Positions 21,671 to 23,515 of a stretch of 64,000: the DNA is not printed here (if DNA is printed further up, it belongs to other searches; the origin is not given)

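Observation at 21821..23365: DEAD-box RNA helicase fused to a complete cold-shock domain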

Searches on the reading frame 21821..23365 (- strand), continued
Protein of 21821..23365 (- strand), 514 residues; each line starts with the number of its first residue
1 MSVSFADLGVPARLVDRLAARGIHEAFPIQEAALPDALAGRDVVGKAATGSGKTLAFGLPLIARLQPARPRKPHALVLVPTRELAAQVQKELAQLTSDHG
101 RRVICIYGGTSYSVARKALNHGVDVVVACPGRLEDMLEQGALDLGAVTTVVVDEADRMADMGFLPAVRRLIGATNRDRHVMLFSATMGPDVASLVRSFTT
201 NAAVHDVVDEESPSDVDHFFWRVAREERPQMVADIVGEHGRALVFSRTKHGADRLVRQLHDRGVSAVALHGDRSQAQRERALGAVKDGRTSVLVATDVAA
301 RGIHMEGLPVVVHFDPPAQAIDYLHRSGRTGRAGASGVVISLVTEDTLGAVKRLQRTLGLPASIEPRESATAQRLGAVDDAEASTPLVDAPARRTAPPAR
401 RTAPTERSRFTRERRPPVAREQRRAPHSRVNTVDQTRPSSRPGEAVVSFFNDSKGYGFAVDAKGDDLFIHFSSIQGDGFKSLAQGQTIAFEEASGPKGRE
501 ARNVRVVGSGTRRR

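Call 48: find_homologous_proteins(query=A4, max_evalue=1e-20)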
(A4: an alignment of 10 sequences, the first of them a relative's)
Query A4 (10 sequences) (478 aa, profile of the alignment): 8000 proteins with E <= 1e-20 among 8000 candidates; the best 120 are listed.
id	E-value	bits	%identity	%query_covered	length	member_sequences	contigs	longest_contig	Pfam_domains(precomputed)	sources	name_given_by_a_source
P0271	2.0e-236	803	92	100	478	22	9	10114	PF00313.29,PF00270.36,PF00271.38,PF04851.22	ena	-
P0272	3.4e-236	803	92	100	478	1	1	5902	PF00313.29,PF00270.36,PF00271.38,PF04851.22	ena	-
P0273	5.0e-236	802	92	100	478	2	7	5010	PF00313.29,PF00270.36,PF00271.38,PF04851.22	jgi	jgi:superfamily II DNA/RNA helicase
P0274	9.4e-235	798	91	100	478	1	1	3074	PF00313.29,PF00270.36,PF00271.38,PF04851.22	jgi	-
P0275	1.9e-231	787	92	100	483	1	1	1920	PF00313.29,PF00270.36,PF00271.38,PF04851.22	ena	-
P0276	6.9e-229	779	53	99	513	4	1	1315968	PF00313.29,PF00270.36,PF00271.38,PF04851.22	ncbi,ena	-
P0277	2.3e-228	777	53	99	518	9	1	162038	PF00313.29,PF00270.36,PF00271.38,PF04851.22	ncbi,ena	-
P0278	5.3e-228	776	55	99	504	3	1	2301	PF00313.29,PF00270.36,PF00271.38,PF04851.22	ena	-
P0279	2.9e-226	770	86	100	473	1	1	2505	PF00313.29,PF00270.36,PF00271.38,PF04851.22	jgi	jgi:superfamily II DNA/RNA helicase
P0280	1.9e-225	767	53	99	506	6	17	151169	PF00313.29,PF00270.36,PF00271.38,PF04851.22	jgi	jgi:superfamily II DNA/RNA helicase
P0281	1.1e-224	765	68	100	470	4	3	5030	PF00313.29,PF00270.36,PF00271.38,PF04851.22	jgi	jgi:superfamily II DNA/RNA helicase/cold shock CspA family protein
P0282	1.2e-224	765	51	99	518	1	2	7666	PF00313.29,PF00270.36,PF00271.38,PF04851.22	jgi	jgi:superfamily II DNA/RNA helicase/cold shock CspA family protein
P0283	1.9e-224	764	53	99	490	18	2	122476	PF00313.29,PF00270.36,PF00271.38,PF04851.22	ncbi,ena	-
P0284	2.7e-224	763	67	100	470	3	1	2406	PF00313.29,PF00270.36,PF00271.38,PF04851.22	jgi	jgi:superfamily II DNA/RNA helicase/cold shock CspA family protein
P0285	5.8e-224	762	52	99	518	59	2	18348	PF00313.29,PF00270.36,PF00271.38,PF04851.22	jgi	jgi:superfamily II DNA/RNA helicase/cold shock CspA family protein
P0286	6.9e-224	762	51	100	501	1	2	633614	PF00313.29,PF00270.36,PF00271.38,PF04851.22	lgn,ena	-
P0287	2.5e-223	760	52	99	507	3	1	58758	PF00313.29,PF00270.36,PF00271.38,PF04851.22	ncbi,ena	-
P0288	1.0e-222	758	53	99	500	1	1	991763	PF00313.29,PF00270.36,PF00271.38,PF04851.22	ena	-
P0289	3.2e-222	757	52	99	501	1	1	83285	PF00313.29,PF00270.36,PF00271.38,PF04851.22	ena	-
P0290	3.7e-222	756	68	100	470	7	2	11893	PF00313.29,PF00270.36,PF00271.38,PF04851.22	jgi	jgi:superfamily II DNA/RNA helicase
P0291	4.9e-222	756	52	99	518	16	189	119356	PF00313.29,PF00270.36,PF00271.38,PF04851.22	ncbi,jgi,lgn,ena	jgi:superfamily II DNA/RNA helicase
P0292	5.8e-222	756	52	99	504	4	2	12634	PF00313.29,PF00270.36,PF00271.38,PF04851.22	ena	-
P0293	1.3e-221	754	67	100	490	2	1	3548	PF00313.29,PF00270.36,PF00271.38,PF04851.22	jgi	-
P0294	1.5e-221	754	66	100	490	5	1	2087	PF00313.29,PF00270.36,PF00271.38,PF04851.22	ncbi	-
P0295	1.9e-221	754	52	99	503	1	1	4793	PF00313.29,PF00270.36,PF00271.38,PF04851.22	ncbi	-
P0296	8.5e-221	752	67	100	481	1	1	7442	PF00313.29,PF00270.36,PF00271.38,PF04851.22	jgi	jgi:superfamily II DNA/RNA helicase/cold shock CspA family protein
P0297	9.0e-221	752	66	100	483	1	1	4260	PF00313.29,PF00270.36,PF00271.38,PF04851.22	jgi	jgi:superfamily II DNA/RNA helicase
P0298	9.2e-221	752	52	99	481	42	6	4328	PF00313.29,PF00270.36,PF00271.38,PF04851.22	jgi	jgi:superfamily II DNA/RNA helicase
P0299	9.3e-221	752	51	99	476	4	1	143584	PF00313.29,PF00270.36,PF00271.38,PF04851.22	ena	-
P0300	1.0e-220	752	64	100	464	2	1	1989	PF00313.29,PF00270.36,PF00271.38,PF04851.22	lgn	-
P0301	1.1e-220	751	51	97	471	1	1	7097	PF00313.29,PF00270.36,PF00271.38,PF04851.22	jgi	jgi:superfamily II DNA/RNA helicase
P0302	1.8e-220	751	53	99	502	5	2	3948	PF00313.29,PF00270.36,PF00271.38,PF04851.22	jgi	jgi:superfamily II DNA/RNA helicase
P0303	2.2e-220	750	66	100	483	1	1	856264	PF00313.29,PF00270.36,PF00271.38,PF04851.22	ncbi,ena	-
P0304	2.4e-220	750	51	99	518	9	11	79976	PF00313.29,PF00270.36,PF00271.38,PF04851.22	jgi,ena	jgi:superfamily II DNA/RNA helicase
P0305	3.8e-220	750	51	99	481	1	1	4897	PF00313.29,PF00270.36,PF00271.38,PF04851.22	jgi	jgi:superfamily II DNA/RNA helicase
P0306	4.4e-220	749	52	99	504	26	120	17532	PF00313.29,PF00270.36,PF00271.38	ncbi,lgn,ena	-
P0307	6.1e-220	749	52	98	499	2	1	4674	PF00313.29,PF00270.36,PF00271.38,PF04851.22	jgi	jgi:superfamily II DNA/RNA helicase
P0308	7.7e-220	749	53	99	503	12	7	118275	PF00313.29,PF00270.36,PF00271.38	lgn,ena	-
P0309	9.4e-220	748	62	99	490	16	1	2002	PF00313.29,PF00270.36,PF00271.38,PF04851.22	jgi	-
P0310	1.4e-219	748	52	99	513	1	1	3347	PF00313.29,PF00270.36,PF00271.38,PF04851.22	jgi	-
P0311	1.5e-219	748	53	99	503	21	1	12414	PF00313.29,PF00270.36,PF00271.38,PF04851.22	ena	-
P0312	1.6e-219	748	52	99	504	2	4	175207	PF00313.29,PF00270.36,PF00271.38,PF04851.22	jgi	-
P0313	2.9e-219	747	52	98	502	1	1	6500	PF00313.29,PF00270.36,PF00271.38,PF04851.22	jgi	-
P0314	3.0e-219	747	51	99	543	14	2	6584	PF00313.29,PF00270.36,PF00271.38,PF04851.22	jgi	-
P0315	3.4e-219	747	52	99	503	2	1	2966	PF00313.29,PF00270.36,PF00271.38,PF04851.22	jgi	jgi:superfamily II DNA/RNA helicase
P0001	3.5e-219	747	48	100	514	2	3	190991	PF00313.29,PF00270.36,PF00271.38,PF04851.22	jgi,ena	-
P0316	4.5e-219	746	53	99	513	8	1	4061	PF00313.29,PF00270.36,PF00271.38,PF04851.22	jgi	jgi:superfamily II DNA/RNA helicase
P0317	5.8e-219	746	52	96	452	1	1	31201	PF00313.29,PF00270.36,PF00271.38,PF04851.22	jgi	jgi:superfamily II DNA/RNA helicase/cold shock CspA family protein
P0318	5.9e-219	746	65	100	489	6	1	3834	PF00313.29,PF00270.36,PF00271.38,PF04851.22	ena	-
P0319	7.3e-219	745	68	100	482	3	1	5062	PF00313.29,PF00270.36,PF00271.38,PF04851.22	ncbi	-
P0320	8.2e-219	745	66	100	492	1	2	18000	PF00313.29,PF00270.36,PF00271.38,PF04851.22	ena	-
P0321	9.7e-219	745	52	99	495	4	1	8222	PF00313.29,PF00270.36,PF00271.38,PF04851.22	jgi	jgi:superfamily II DNA/RNA helicase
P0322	1.8e-218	744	51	99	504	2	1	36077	PF00313.29,PF00270.36,PF00271.38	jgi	-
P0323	2.2e-218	744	52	99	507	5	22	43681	PF00313.29,PF00270.36,PF00271.38,PF04851.22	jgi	jgi:superfamily II DNA/RNA helicase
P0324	2.2e-218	744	51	98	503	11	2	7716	PF00313.29,PF00270.36,PF00271.38,PF04851.22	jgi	jgi:superfamily II DNA/RNA helicase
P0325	3.4e-218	743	66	100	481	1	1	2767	PF00313.29,PF00270.36,PF00271.38,PF04851.22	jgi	jgi:superfamily II DNA/RNA helicase/cold shock CspA family protein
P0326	3.7e-218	743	52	99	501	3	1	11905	PF00313.29,PF00270.36,PF00271.38,PF04851.22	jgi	jgi:superfamily II DNA/RNA helicase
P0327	4.3e-218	743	66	100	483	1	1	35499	PF00313.29,PF00270.36,PF00271.38,PF04851.22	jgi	-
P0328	6.7e-218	742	51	99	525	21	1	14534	PF00313.29,PF00270.36,PF00271.38,PF04851.22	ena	-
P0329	6.7e-218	742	53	99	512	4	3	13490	PF00313.29,PF00270.36,PF00271.38,PF04851.22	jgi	jgi:superfamily II DNA/RNA helicase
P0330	1.2e-217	741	53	99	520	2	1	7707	PF00313.29,PF00270.36,PF00271.38,PF04851.22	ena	-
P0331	1.9e-217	741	52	99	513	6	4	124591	PF00313.29,PF00270.36,PF00271.38,PF04851.22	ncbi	ncbi:MAG: DEAD/DEAH box helicase [Acidimicrobiales bacterium]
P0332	2.1e-217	741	65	100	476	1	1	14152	PF00313.29,PF00270.36,PF00271.38,PF04851.22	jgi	-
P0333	3.3e-217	740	65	100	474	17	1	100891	PF00313.29,PF00270.36,PF00271.38,PF04851.22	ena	-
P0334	3.7e-217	740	53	99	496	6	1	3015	PF00313.29,PF00270.36,PF00271.38,PF04851.22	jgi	jgi:superfamily II DNA/RNA helicase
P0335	4.0e-217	740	66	100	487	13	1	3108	PF00313.29,PF00270.36,PF00271.38,PF04851.22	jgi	jgi:superfamily II DNA/RNA helicase/cold shock CspA family protein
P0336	4.3e-217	740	65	100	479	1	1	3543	PF00313.29,PF00270.36,PF00271.38,PF04851.22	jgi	jgi:superfamily II DNA/RNA helicase/cold shock CspA family protein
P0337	5.3e-217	739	52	99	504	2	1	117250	PF00313.29,PF00270.36,PF00271.38,PF04851.22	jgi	-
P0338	5.5e-217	739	66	100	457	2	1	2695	PF00313.29,PF00270.36,PF00271.38,PF04851.22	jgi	jgi:superfamily II DNA/RNA helicase/cold shock CspA family protein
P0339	8.4e-217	739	65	100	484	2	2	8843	PF00313.29,PF00270.36,PF00271.38,PF04851.22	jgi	jgi:superfamily II DNA/RNA helicase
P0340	1.1e-216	738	63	100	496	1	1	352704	PF00313.29,PF00270.36,PF00271.38,PF04851.22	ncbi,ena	-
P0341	1.2e-216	738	65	99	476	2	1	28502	PF00313.29,PF00270.36,PF00271.38,PF04851.22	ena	-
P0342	1.2e-216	738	66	99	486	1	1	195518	PF00313.29,PF00270.36,PF00271.38,PF04851.22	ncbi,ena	-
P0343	1.3e-216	738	53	99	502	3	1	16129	PF00313.29,PF00270.36,PF00271.38,PF04851.22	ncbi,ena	-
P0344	2.1e-216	737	53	99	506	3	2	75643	PF00313.29,PF00270.36,PF00271.38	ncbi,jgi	ncbi:MAG: DEAD/DEAH box helicase [Acidimicrobiales bacterium]|jgi:superfamily II DNA/RNA helicase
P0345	2.8e-216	737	66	100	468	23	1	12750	PF00313.29,PF00270.36,PF00271.38,PF04851.22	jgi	jgi:superfamily II DNA/RNA helicase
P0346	3.3e-216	737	63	100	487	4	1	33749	PF00313.29,PF00270.36,PF00271.38,PF04851.22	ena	-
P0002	8.0e-216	735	48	100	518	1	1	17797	PF00313.29,PF00270.36,PF00271.38,PF04851.22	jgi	jgi:superfamily II DNA/RNA helicase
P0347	8.9e-216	735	66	100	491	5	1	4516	PF00313.29,PF00270.36,PF00271.38,PF04851.22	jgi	jgi:superfamily II DNA/RNA helicase/cold shock CspA family protein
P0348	1.1e-215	735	65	100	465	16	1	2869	PF00313.29,PF00270.36,PF00271.38,PF04851.22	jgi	-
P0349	1.5e-215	735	66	100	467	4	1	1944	PF00313.29,PF00270.36,PF00271.38,PF04851.22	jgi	jgi:superfamily II DNA/RNA helicase/cold shock CspA family protein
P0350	1.7e-215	734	52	99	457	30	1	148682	PF00313.29,PF00270.36,PF00271.38,PF04851.22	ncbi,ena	-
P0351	1.7e-215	734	52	99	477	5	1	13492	PF00313.29,PF00270.36,PF00271.38,PF04851.22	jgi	-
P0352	1.8e-215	734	59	100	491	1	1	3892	PF00313.29,PF00270.36,PF00271.38,PF04851.22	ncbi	ncbi:MAG: DEAD/DEAH box helicase [Acidimicrobiales bacterium]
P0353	1.8e-215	734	51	99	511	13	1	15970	PF00313.29,PF00270.36,PF00271.38,PF04851.22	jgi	-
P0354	2.1e-215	734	51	96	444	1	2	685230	PF00313.29,PF00270.36,PF00271.38,PF04851.22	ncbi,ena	-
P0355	2.4e-215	734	52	99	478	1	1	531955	PF00313.29,PF00270.36,PF00271.38,PF04851.22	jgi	jgi:superfamily II DNA/RNA helicase/cold shock CspA family protein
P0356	3.0e-215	734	51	99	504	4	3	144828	PF00313.29,PF00270.36,PF00271.38,PF04851.22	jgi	jgi:superfamily II DNA/RNA helicase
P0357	4.2e-215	733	67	100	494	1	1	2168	PF00313.29,PF00270.36,PF00271.38,PF04851.22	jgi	jgi:superfamily II DNA/RNA helicase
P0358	5.9e-215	733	62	100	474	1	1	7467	PF00313.29,PF00270.36,PF00271.38,PF04851.22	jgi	jgi:superfamily II DNA/RNA helicase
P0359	9.5e-215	732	69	100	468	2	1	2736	PF00313.29,PF00270.36,PF00271.38,PF04851.22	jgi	jgi:superfamily II DNA/RNA helicase/cold shock CspA family protein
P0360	9.9e-215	732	51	99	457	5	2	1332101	PF00313.29,PF00270.36,PF00271.38,PF04851.22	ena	-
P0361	1.0e-214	732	71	100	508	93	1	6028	PF00313.29,PF00270.36,PF00271.38,PF04851.22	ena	-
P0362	1.1e-214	732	66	100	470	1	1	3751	PF00313.29,PF00270.36,PF00271.38,PF04851.22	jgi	jgi:superfamily II DNA/RNA helicase/cold shock CspA family protein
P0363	1.1e-214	732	65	100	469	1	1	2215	PF00313.29,PF00270.36,PF00271.38,PF04851.22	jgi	-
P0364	1.5e-214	731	53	99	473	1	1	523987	PF00313.29,PF00270.36,PF00271.38,PF04851.22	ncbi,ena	-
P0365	1.5e-214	731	64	100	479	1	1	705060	PF00313.29,PF00270.36,PF00271.38,PF04851.22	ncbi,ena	-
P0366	1.6e-214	731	64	100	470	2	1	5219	PF00313.29,PF00270.36,PF00271.38,PF04851.22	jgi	jgi:superfamily II DNA/RNA helicase/cold shock CspA family protein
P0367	1.6e-214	731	65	100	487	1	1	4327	PF00313.29,PF00270.36,PF00271.38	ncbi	-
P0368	1.8e-214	731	63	100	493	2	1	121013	PF00313.29,PF00270.36,PF00271.38,PF04851.22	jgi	jgi:superfamily II DNA/RNA helicase/cold shock CspA family protein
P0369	2.2e-214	731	65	100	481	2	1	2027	PF00313.29,PF00270.36,PF00271.38,PF04851.22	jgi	-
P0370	2.2e-214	731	67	100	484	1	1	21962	PF00313.29,PF00270.36,PF00271.38,PF04851.22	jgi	jgi:superfamily II DNA/RNA helicase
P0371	2.8e-214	730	63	100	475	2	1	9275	PF00313.29,PF00270.36,PF00271.38,PF04851.22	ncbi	-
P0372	3.3e-214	730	68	100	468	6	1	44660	PF00313.29,PF00270.36,PF00271.38,PF04851.22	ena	-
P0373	3.4e-214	730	63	100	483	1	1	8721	PF00313.29,PF00270.36,PF00271.38,PF04851.22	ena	-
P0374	3.5e-214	730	64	100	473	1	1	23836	PF00313.29,PF00270.36,PF00271.38,PF04851.22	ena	-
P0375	3.9e-214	730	65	100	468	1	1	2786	PF00313.29,PF00270.36,PF00271.38,PF04851.22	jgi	jgi:superfamily II DNA/RNA helicase/cold shock CspA family protein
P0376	5.0e-214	730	66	100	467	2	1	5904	PF00313.29,PF00270.36,PF00271.38,PF04851.22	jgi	-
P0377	5.2e-214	729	65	100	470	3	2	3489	PF00313.29,PF00270.36,PF00271.38,PF04851.22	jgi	jgi:superfamily II DNA/RNA helicase/cold shock CspA family protein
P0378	5.6e-214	729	65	100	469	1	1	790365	PF00313.29,PF00270.36,PF00271.38,PF04851.22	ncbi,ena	-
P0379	6.1e-214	729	68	99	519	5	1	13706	PF00313.29,PF00270.36,PF00271.38,PF04851.22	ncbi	-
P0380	7.3e-214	729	63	100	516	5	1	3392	PF00313.29,PF00270.36,PF00271.38,PF04851.22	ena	-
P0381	7.7e-214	729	52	99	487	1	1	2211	PF00313.29,PF00270.36,PF00271.38,PF04851.22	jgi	jgi:superfamily II DNA/RNA helicase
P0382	8.6e-214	729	63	100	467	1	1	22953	PF00313.29,PF00270.36,PF00271.38,PF04851.22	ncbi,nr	ncbi:MAG TPA: DEAD/DEAH box helicase [Acidimicrobiia bacterium]|nr:DEAD/DEAH box helicase [Acidimicr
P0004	1.5e-213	728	48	100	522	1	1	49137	PF00313.29,PF00270.36,PF00271.38,PF04851.22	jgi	jgi:superfamily II DNA/RNA helicase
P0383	1.6e-213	728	63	100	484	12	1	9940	PF00313.29,PF00270.36,PF00271.38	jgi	jgi:superfamily II DNA/RNA helicase/cold shock CspA family protein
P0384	1.8e-213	728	51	99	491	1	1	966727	PF00313.29,PF00270.36,PF00271.38,PF04851.22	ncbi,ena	-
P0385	2.1e-213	727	63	100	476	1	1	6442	PF00313.29,PF00270.36,PF00271.38,PF04851.22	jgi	jgi:superfamily II DNA/RNA helicase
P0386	2.6e-213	727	66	100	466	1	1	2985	PF00313.29,PF00270.36,PF00271.38,PF04851.22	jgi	jgi:superfamily II DNA/RNA helicase/cold shock CspA family protein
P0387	3.1e-213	727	64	100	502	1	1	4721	PF00313.29,PF00270.36,PF00271.38,PF04851.22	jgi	jgi:superfamily II DNA/RNA helicase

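Call 59: search_protein_families(library=pfam, proteins=[L026:6001-7584:+, L036:6001-7641:+, L044:6001-7716:+, L031:6001-7485:+, L048:1195-2436:+, L077:6001-7185:+, L067:6298-8067:+, L064:6001-7488:+, L078:6001-7263:+, L074:2180-3724:+], max_evalue=0.01)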
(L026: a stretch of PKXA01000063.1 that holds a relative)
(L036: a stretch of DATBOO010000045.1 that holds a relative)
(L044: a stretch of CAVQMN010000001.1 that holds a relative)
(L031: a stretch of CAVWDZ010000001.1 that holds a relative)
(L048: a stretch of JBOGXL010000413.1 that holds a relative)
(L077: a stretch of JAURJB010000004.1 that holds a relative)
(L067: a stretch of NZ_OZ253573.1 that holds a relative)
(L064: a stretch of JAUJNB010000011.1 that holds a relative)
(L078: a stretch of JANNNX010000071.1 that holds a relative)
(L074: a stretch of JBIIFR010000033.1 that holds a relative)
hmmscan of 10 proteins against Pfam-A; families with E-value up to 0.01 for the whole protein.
L026:6001-7584:+ (528 aa): 4 families
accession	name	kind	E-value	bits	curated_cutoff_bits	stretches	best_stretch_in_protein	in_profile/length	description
PF00270.35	DEAD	-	7.6e-43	146.6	26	1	25-189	2-163/167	DEAD/DEAH box helicase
PF00271.37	Helicase_C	-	4.8e-29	101.3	23.5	1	237-333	14-110/110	Helicase conserved C-terminal domain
PF04851.21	ResIII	-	2.7e-07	31.1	22.5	1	40-186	26-162/164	Type III restriction enzyme, res subunit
PF14617.12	CMS1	-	0.0096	15.7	35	0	115-153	168-207/250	U3-containing 90S pre-ribosomal complex subunit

L036:6001-7641:+ (547 aa): 3 families
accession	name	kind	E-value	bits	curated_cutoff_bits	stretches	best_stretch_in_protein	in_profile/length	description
PF00270.35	DEAD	-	5.9e-45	153.4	26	1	28-192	2-163/167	DEAD/DEAH box helicase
PF00271.37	Helicase_C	-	3.6e-28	98.5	23.5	1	242-337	15-110/110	Helicase conserved C-terminal domain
PF04851.21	ResIII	-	2.9e-06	27.7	22.5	1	43-189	26-162/164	Type III restriction enzyme, res subunit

L044:6001-7716:+ (572 aa): 4 families
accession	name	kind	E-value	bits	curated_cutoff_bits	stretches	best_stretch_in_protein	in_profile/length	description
PF00270.35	DEAD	-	4.1e-45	153.9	26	1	28-192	2-163/167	DEAD/DEAH box helicase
PF00271.37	Helicase_C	-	6.2e-29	100.9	23.5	1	241-337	14-110/110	Helicase conserved C-terminal domain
PF04851.21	ResIII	-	1.2e-06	29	22.5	1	43-189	26-162/164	Type III restriction enzyme, res subunit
PF14617.12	CMS1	-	0.0036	17.2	35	1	64-156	114-207/250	U3-containing 90S pre-ribosomal complex subunit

L031:6001-7485:+ (495 aa): 3 families
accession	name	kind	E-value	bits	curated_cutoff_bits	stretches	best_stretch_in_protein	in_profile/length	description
PF00270.35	DEAD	-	6.2e-44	150.1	26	1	24-188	2-163/167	DEAD/DEAH box helicase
PF00271.37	Helicase_C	-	9.5e-29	100.3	23.5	1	236-333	13-110/110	Helicase conserved C-terminal domain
PF04851.21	ResIII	-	0.00017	22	22.5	1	40-185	27-162/164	Type III restriction enzyme, res subunit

L048:1195-2436:+ (414 aa): 4 families
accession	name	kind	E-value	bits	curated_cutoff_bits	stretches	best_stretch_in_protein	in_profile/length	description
PF00270.35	DEAD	-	2.2e-44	151.6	26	1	28-190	2-163/167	DEAD/DEAH box helicase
PF00271.37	Helicase_C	-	9.3e-31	106.8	23.5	1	237-335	12-110/110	Helicase conserved C-terminal domain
PF04851.21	ResIII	-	1e-09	39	22.5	1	47-186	30-161/164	Type III restriction enzyme, res subunit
PF13401.12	AAA_22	-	0.0064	17.2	27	0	48-173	13-110/130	AAA domain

L077:6001-7185:+ (395 aa): 3 families
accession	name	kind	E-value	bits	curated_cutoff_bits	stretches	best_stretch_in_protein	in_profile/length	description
PF00270.35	DEAD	-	3e-44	151.1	26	1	28-191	2-165/167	DEAD/DEAH box helicase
PF00271.37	Helicase_C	-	1.2e-30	106.4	23.5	1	232-333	7-110/110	Helicase conserved C-terminal domain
PF04851.21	ResIII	-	2.3e-09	37.8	22.5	1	44-186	27-162/164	Type III restriction enzyme, res subunit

L067:6298-8067:+ (590 aa): 3 families
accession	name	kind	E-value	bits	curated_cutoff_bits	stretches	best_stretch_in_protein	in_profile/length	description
PF00270.35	DEAD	-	9.9e-45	152.7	26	1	151-312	2-164/167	DEAD/DEAH box helicase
PF00271.37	Helicase_C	-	6.5e-26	91.2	23.5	1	359-456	13-110/110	Helicase conserved C-terminal domain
PF04851.21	ResIII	-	1.4e-07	32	22.5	1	169-308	29-162/164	Type III restriction enzyme, res subunit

L064:6001-7488:+ (496 aa): 3 families
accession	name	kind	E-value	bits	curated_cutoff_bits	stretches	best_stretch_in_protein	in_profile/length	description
PF00270.35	DEAD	-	2.3e-42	145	26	1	28-192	2-165/167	DEAD/DEAH box helicase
PF00271.37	Helicase_C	-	5.8e-27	94.6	23.5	1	241-334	17-110/110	Helicase conserved C-terminal domain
PF04851.21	ResIII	-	5.8e-08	33.3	22.5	1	46-187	29-162/164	Type III restriction enzyme, res subunit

L078:6001-7263:+ (421 aa): 3 families
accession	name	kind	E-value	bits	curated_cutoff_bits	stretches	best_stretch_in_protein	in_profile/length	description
PF00270.35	DEAD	-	2.4e-44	151.5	26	1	26-186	2-161/167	DEAD/DEAH box helicase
PF00271.37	Helicase_C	-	4.1e-29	101.5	23.5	1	239-332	17-110/110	Helicase conserved C-terminal domain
PF04851.21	ResIII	-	1.6e-08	35.1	22.5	1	44-185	29-162/164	Type III restriction enzyme, res subunit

L074:2180-3724:+ (515 aa): 3 families
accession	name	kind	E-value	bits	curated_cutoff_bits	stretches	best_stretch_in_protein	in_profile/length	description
PF00270.35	DEAD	-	6.8e-45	153.2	26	1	28-193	2-166/167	DEAD/DEAH box helicase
PF00271.37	Helicase_C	-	1.4e-29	103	23.5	1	231-335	4-110/110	Helicase conserved C-terminal domain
PF04851.21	ResIII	-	3.1e-07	30.9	22.5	1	47-187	30-162/164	Type III restriction enzyme, res subunit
